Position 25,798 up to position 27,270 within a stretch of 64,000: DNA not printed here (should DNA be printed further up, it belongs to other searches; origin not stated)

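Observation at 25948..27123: CetZ/tubulin-like cytoskeletal GTPase in an otherwise bacterial genome segment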

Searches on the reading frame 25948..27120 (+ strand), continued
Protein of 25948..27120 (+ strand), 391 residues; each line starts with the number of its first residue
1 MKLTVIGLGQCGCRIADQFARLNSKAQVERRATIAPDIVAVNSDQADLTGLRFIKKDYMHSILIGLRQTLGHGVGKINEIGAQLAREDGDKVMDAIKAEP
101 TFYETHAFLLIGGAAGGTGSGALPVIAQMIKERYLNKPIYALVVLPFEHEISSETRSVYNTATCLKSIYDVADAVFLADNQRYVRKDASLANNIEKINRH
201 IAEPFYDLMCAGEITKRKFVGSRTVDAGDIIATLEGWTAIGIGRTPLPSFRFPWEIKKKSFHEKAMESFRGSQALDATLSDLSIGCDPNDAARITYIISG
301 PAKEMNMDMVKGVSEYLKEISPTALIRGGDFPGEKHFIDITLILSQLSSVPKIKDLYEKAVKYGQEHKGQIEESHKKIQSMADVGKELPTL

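Call 61: find_homologous_proteins(query=A3, max_evalue=1e-10)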
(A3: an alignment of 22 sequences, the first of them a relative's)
Query A3 (22 sequences) (371 aa, profile of the alignment): 3289 proteins with E <= 1e-10 among 8000 candidates; the best 120 are listed.
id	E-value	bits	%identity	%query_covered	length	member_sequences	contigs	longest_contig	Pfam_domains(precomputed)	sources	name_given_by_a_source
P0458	7.0e-152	524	39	94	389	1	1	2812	PF21011.3,PF00091.32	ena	-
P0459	1.2e-150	520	39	88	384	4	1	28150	PF21011.3,PF00091.32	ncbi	-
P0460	1.7e-150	519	38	98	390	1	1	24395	PF21011.3,PF00091.32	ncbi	-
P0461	1.9e-150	519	38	94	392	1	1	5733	PF21011.3,PF00091.32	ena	-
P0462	2.5e-150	519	36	94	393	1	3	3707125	PF21011.3,PF00091.32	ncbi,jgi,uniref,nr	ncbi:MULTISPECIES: tubulin/FtsZ family protein [Halobellus]|jgi:cell division GTPase FtsZ|uniref:tub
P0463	3.0e-150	518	38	94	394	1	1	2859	PF21011.3,PF00091.32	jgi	jgi:cell division GTPase FtsZ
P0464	3.0e-150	518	39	94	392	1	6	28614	PF21011.3,PF00091.32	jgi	jgi:cell division GTPase FtsZ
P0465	3.3e-150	518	37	94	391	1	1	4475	PF21011.3,PF00091.32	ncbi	ncbi:MAG: tubulin/FtsZ family protein [Halobacteriaceae archaeon]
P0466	3.4e-150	518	37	94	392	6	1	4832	PF21011.3,PF00091.32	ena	-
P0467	3.7e-150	518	36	94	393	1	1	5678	PF21011.3,PF00091.32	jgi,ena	jgi:cell division GTPase FtsZ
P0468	4.1e-150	518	37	94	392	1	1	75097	PF21011.3,PF00091.32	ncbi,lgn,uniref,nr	ncbi:Cell division GTPase FtsZ [Natronoarchaeum philippinense]|uniref:Tubulin-like protein CetZ n=1 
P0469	4.1e-150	518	37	94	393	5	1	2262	PF21011.3,PF00091.32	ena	-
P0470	4.4e-150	518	37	94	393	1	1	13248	PF21011.3,PF00091.32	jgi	jgi:cell division GTPase FtsZ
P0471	5.5e-150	518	37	94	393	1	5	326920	PF21011.3,PF00091.32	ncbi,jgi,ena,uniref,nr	ncbi:tubulin/FtsZ family protein [Halobellus sp. H-GB7]|uniref:tubulin/FtsZ family protein n=1 Tax=H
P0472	5.8e-150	518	37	94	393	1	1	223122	PF21011.3,PF00091.32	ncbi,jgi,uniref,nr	ncbi:cell division protein [Halobellus sp. Atlit-38R]|uniref:tubulin/FtsZ family protein n=1 Tax=Hal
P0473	5.8e-150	518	37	94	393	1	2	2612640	PF21011.3,PF00091.32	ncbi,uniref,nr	ncbi:tubulin/FtsZ family protein [Halobellus inordinatus]|uniref:tubulin/FtsZ family protein n=1 Tax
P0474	6.2e-150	517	37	94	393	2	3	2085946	PF21011.3,PF00091.32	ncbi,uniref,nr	ncbi:cell division GTPase FtsZ [Halodesulfurarchaeum formicicum]|uniref:Tubulin-like protein CetZ n=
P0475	6.4e-150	517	38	94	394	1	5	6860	PF21011.3,PF00091.32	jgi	jgi:cell division GTPase FtsZ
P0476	7.1e-150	517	39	94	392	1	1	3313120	PF21011.3,PF00091.32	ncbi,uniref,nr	ncbi:cell division protein FtsZ [Halalkaliarchaeum desulfuricum]|uniref:Tubulin-like protein CetZ n=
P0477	7.7e-150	517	38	94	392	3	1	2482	PF21011.3,PF00091.32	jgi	jgi:cell division GTPase FtsZ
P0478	9.2e-150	517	39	92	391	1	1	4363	PF21011.3,PF00091.32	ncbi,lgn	-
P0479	1.0e-149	517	38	94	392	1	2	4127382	PF21011.3,PF00091.32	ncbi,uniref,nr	ncbi:tubulin/FtsZ family protein [Salinirubellus salinus]|uniref:Tubulin-like protein CetZ n=1 Tax=S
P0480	1.1e-149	517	38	94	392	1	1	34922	PF21011.3,PF00091.32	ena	-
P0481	1.2e-149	516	38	94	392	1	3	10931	PF21011.3,PF00091.32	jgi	jgi:cell division GTPase FtsZ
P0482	1.3e-149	516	36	97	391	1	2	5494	PF21011.3,PF00091.32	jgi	-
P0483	1.3e-149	516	38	94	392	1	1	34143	PF21011.3,PF00091.32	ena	-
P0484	1.3e-149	516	38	94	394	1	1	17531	PF21011.3,PF00091.32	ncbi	ncbi:MAG: tubulin/FtsZ family protein [Haloferacaceae archaeon]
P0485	1.4e-149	516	38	94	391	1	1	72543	PF21011.3,PF00091.32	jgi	jgi:cell division GTPase FtsZ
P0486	1.6e-149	516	39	94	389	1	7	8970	PF21011.3,PF00091.32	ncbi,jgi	ncbi:MAG: cell division GTPase FtsZ [Natronomonas sp.]|jgi:cell division GTPase FtsZ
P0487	1.6e-149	516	37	94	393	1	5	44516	PF21011.3,PF00091.32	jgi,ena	-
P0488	1.8e-149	516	37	94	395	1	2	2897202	PF21011.3,PF00091.32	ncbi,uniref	ncbi:tubulin/FtsZ family protein [Haloplanus sp. GCM10025708]|uniref:tubulin/FtsZ family protein n=1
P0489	2.0e-149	516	38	94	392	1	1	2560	PF21011.3,PF00091.32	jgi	-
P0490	2.1e-149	516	41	94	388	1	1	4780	PF21011.3,PF00091.32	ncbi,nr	ncbi:MAG: cell division protein [Euryarchaeota archaeon]|nr:cell division protein [Euryarchaeota arc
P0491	2.1e-149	516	38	94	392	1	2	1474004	PF21011.3,PF00091.32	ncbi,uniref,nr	ncbi:tubulin/FtsZ family protein [Salinirubrum litoreum]|uniref:Tubulin-like protein CetZ n=1 Tax=Sa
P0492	2.2e-149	516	40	94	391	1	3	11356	PF21011.3,PF00091.32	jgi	jgi:cell division GTPase FtsZ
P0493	2.3e-149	516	39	94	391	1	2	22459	PF21011.3,PF00091.32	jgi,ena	-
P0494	2.3e-149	516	37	94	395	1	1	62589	PF21011.3,PF00091.32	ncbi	ncbi:MAG: tubulin/FtsZ family protein [Haloplanus sp.]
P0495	2.4e-149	516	37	94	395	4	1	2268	PF21011.3,PF00091.32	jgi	jgi:cell division GTPase FtsZ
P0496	2.4e-149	516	38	94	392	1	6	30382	PF21011.3,PF00091.32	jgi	jgi:cell division GTPase FtsZ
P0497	2.6e-149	515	37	94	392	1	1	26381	PF21011.3,PF00091.32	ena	-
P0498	2.6e-149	515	38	94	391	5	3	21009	PF21011.3,PF00091.32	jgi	jgi:cell division GTPase FtsZ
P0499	2.9e-149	515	38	94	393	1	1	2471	PF21011.3,PF00091.32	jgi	jgi:cell division GTPase FtsZ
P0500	3.0e-149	515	38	94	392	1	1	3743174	PF21011.3,PF00091.32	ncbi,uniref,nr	ncbi:tubulin/FtsZ family protein [Halorarius halobius]|uniref:tubulin/FtsZ family protein n=1 Tax=Ha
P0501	3.0e-149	515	38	94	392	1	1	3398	PF21011.3,PF00091.32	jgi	jgi:cell division GTPase FtsZ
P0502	3.2e-149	515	37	94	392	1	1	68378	PF21011.3,PF00091.32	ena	-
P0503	3.3e-149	515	38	94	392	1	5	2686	PF21011.3,PF00091.32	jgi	jgi:cell division GTPase FtsZ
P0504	3.3e-149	515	37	94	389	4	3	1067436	PF21011.3,PF00091.32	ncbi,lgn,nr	ncbi:MAG: tubulin/FtsZ family protein [Methanosarcinales archaeon Met12]|nr:MAG: tubulin/FtsZ family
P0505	3.5e-149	515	41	94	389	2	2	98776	PF21011.3,PF00091.32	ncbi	ncbi:MAG: tubulin/FtsZ family protein [Halobacteriales archaeon]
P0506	3.6e-149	515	38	94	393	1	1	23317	PF21011.3,PF00091.32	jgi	jgi:cell division GTPase FtsZ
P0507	3.7e-149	515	37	94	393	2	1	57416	PF21011.3,PF00091.32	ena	-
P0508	3.7e-149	515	38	94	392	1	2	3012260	PF21011.3,PF00091.32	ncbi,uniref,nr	ncbi:Cell division GTPase [Halalkaliarchaeum sp. AArc-CO]|uniref:tubulin/FtsZ family protein n=1 Tax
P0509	3.9e-149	515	39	94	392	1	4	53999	PF21011.3,PF00091.32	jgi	jgi:cell division GTPase FtsZ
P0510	3.9e-149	515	37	94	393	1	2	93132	PF21011.3,PF00091.32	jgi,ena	-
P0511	4.0e-149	515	37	94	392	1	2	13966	PF21011.3,PF00091.32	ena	-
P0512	4.0e-149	515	37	94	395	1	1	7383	PF21011.3,PF00091.32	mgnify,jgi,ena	mgnify:FL=1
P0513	4.1e-149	515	37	94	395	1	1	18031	PF21011.3,PF00091.32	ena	-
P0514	4.1e-149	515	36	94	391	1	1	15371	PF21011.3,PF00091.32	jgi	-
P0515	4.1e-149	515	37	94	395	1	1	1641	PF21011.3,PF00091.32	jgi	jgi:cell division GTPase FtsZ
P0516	4.5e-149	515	38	94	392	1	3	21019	PF21011.3,PF00091.32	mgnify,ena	mgnify:FL=1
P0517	4.7e-149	515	40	94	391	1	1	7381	PF21011.3,PF00091.32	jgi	jgi:cell division GTPase FtsZ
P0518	4.8e-149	514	39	94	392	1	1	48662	PF21011.3,PF00091.32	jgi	jgi:cell division GTPase FtsZ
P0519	4.9e-149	514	38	94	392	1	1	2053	PF21011.3,PF00091.32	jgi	jgi:cell division GTPase FtsZ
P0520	5.0e-149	514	37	94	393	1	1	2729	PF21011.3,PF00091.32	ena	-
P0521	5.2e-149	514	37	94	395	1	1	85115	PF21011.3,PF00091.32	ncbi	ncbi:MAG: tubulin/FtsZ family protein [Haloferacaceae archaeon]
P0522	5.2e-149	514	37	94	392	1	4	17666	PF21011.3,PF00091.32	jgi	jgi:cell division GTPase FtsZ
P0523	5.3e-149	514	37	94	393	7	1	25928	PF21011.3,PF00091.32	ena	-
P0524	5.3e-149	514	37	94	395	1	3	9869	PF21011.3,PF00091.32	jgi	jgi:cell division GTPase FtsZ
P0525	5.5e-149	514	38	94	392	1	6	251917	PF21011.3,PF00091.32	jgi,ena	jgi:cell division GTPase FtsZ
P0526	5.6e-149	514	37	94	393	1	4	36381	PF21011.3,PF00091.32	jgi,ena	-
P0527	5.7e-149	514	37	94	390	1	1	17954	PF21011.3,PF00091.32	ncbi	ncbi:MAG: tubulin/FtsZ family protein [Halodesulfurarchaeum sp.]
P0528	5.7e-149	514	36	94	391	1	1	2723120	PF21011.3,PF00091.32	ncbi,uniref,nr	ncbi:tubulin/FtsZ family protein [Halococcoides cellulosivorans]|uniref:Tubulin-like protein CetZ n=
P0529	5.7e-149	514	38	94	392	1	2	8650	PF21011.3,PF00091.32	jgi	jgi:cell division GTPase FtsZ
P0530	5.7e-149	514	38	94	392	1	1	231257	PF21011.3,PF00091.32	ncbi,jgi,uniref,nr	ncbi:tubulin/FtsZ family protein [Halobacterium bonnevillei]|uniref:Tubulin-like protein CetZ n=1 Ta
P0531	5.8e-149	514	37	94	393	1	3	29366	PF21011.3,PF00091.32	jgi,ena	-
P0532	6.0e-149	514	39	94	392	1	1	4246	PF21011.3,PF00091.32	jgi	-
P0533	6.0e-149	514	36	94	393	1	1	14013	PF21011.3,PF00091.32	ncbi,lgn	-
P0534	6.0e-149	514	37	94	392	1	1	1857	PF21011.3,PF00091.32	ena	-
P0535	6.1e-149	514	37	94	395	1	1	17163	PF21011.3,PF00091.32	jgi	jgi:cell division GTPase FtsZ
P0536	6.3e-149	514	38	94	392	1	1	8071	PF21011.3,PF00091.32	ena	-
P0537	6.5e-149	514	39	94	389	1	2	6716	PF21011.3,PF00091.32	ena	-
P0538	6.5e-149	514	37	100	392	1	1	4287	PF21011.3,PF00091.32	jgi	jgi:cell division GTPase FtsZ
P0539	6.8e-149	514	37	94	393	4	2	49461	PF21011.3,PF00091.32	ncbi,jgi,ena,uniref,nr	ncbi:tubulin/FtsZ family protein [Halobellus clavatus]|jgi:cell division GTPase FtsZ|uniref:Tubulin-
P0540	6.9e-149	514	37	94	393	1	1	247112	PF21011.3,PF00091.32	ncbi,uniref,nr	ncbi:tubulin/FtsZ family protein [Halobellus rufus]|uniref:tubulin/FtsZ family protein n=1 Tax=Halob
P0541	7.1e-149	514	38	94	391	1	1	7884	PF21011.3,PF00091.32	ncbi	ncbi:MAG: tubulin/FtsZ family protein [Halodesulfurarchaeum sp.]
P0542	7.2e-149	514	36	94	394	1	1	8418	PF21011.3,PF00091.32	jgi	jgi:cell division GTPase FtsZ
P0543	7.3e-149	514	37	94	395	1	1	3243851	PF21011.3,PF00091.32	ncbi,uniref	ncbi:tubulin/FtsZ family protein [Haloplanus salilacus]|uniref:tubulin/FtsZ family protein n=1 Tax=H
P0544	7.6e-149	514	37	94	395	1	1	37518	PF21011.3,PF00091.32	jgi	jgi:cell division GTPase FtsZ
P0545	7.7e-149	514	40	94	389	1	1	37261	PF21011.3,PF00091.32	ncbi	-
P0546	7.7e-149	514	40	94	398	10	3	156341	PF21011.3,PF00091.32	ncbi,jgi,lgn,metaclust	metaclust:\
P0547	7.9e-149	514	37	94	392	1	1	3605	PF21011.3,PF00091.32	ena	-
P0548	8.1e-149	514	37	94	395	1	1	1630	PF21011.3,PF00091.32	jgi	jgi:cell division GTPase FtsZ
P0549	8.1e-149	514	42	99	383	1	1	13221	PF21011.3,PF00091.32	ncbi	ncbi:MAG: tubulin/FtsZ family protein [Candidatus Methanospirareceae archaeon]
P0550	8.1e-149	514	36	94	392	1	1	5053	PF21011.3,PF00091.32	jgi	jgi:cell division GTPase FtsZ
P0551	8.3e-149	514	38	94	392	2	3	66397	PF21011.3,PF00091.32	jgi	jgi:cell division GTPase FtsZ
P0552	8.4e-149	514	39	94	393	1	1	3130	PF21011.3,PF00091.32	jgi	jgi:cell division GTPase FtsZ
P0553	8.5e-149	514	36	94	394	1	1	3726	PF21011.3,PF00091.32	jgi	jgi:cell division GTPase FtsZ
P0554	8.7e-149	514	38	94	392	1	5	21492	PF21011.3,PF00091.32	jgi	jgi:cell division GTPase FtsZ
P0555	8.8e-149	514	37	94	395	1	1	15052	PF21011.3,PF00091.32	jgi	-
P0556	8.9e-149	514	39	94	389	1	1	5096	PF21011.3,PF00091.32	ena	-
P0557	8.9e-149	514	37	94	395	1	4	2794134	PF21011.3,PF00091.32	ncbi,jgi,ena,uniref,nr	ncbi:tubulin/FtsZ family protein [Haloplanus ruber]|uniref:Tubulin-like protein CetZ n=1 Tax=Halopla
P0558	9.1e-149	514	38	94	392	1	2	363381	PF21011.3,PF00091.32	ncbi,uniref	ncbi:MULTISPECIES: tubulin/FtsZ family protein [unclassified Haloparvum]|uniref:tubulin/FtsZ family 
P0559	9.5e-149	514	37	94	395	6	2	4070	PF21011.3,PF00091.32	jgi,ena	jgi:cell division GTPase FtsZ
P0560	9.6e-149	514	39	94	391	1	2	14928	PF21011.3,PF00091.32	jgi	-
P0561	9.6e-149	514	38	94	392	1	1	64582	PF21011.3,PF00091.32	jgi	jgi:cell division GTPase FtsZ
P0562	9.9e-149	513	39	94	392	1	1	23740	PF21011.3,PF00091.32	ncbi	ncbi:MAG: tubulin/FtsZ family protein [Halopenitus sp.]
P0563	9.9e-149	513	40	94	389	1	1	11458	PF21011.3,PF00091.32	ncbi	ncbi:MAG: tubulin/FtsZ family protein [Halobacteriota archaeon]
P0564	1.1e-148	513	37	94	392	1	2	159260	PF21011.3,PF00091.32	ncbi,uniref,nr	ncbi:tubulin/FtsZ family protein [Halapricum hydrolyticum]|uniref:Tubulin-like protein CetZ n=1 Tax=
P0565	1.1e-148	513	38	94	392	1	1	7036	PF21011.3,PF00091.32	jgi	jgi:cell division GTPase FtsZ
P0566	1.1e-148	513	38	94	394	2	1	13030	PF21011.3,PF00091.32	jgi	jgi:cell division GTPase FtsZ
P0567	1.1e-148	513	38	94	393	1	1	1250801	PF21011.3,PF00091.32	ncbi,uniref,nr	ncbi:tubulin/FtsZ family protein [Halocalculus aciditolerans]|uniref:Tubulin-like protein CetZ n=1 T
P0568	1.2e-148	513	37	94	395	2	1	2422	PF21011.3,PF00091.32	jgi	jgi:cell division GTPase FtsZ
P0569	1.3e-148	513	37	94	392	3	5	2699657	PF21011.3,PF00091.32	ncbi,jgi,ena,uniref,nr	ncbi:tubulin/FtsZ family protein [Halapricum desulfuricans]|uniref:Tubulin-like protein CetZ n=1 Tax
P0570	1.3e-148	513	38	94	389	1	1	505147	PF21011.3,PF00091.32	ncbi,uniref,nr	ncbi:cell division protein [Halovenus sp. WSH3]|uniref:Tubulin-like protein CetZ n=1 Tax=Halovenus c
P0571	1.3e-148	513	38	94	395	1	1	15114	PF21011.3,PF00091.32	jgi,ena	jgi:cell division GTPase FtsZ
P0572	1.3e-148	513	39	94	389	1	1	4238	PF21011.3,PF00091.32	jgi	-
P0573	1.3e-148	513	37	94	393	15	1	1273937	PF21011.3,PF00091.32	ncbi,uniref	ncbi:tubulin/FtsZ family protein [Halobellus salinisoli]|uniref:tubulin/FtsZ family protein n=1 Tax=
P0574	1.4e-148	513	38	94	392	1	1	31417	PF21011.3,PF00091.32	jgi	jgi:cell division GTPase FtsZ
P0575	1.4e-148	513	38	94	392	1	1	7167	PF21011.3,PF00091.32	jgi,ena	-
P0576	1.4e-148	513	37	94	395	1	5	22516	PF21011.3,PF00091.32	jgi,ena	-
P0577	1.4e-148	513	36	94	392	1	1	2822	PF21011.3,PF00091.32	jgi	jgi:cell division GTPase FtsZ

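Call 69: predict_structure(alignment_id=A4)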
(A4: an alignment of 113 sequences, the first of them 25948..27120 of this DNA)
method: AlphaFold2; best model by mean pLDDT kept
length: 391 residues; sequences in the alignment: 113
mean_pLDDT: 85.7   pTM: 0.88
mean pLDDT of the five models: 85.7, 85.6, 84.2, 84.0, 82.9
residues with pLDDT >= 90: 214; 70-90: 119; 50-70: 51; < 50: 7
segments of 3 or more residues with pLDDT < 50: 388-391
pLDDT, mean of each block of 10 residues (from residue 1): 95 97 92 93 90 93 76 77 92 92 93 94 97 94 94 88 95 97 73 84 91 55 74 95 81 55 65 89 94 92 81 92 90 79 95 92 87 80 54 33
secondary structure, 60 per line:
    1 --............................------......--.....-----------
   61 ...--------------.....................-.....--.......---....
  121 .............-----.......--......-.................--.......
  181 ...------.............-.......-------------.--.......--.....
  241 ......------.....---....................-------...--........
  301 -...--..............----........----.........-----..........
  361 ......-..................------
elements in order: E3-8 H9-30 E37-42 H45-49 E61-63 H78-98 H100-104 E107-113 H117-133 E139-145 H148-153 H155-171 E174-179 H180-183 H190-202 H204-210 H227-233 E236-246 H253-257 H261-280 E293-300 H307-320 E325-332 E337-345 H351-366 H368-385
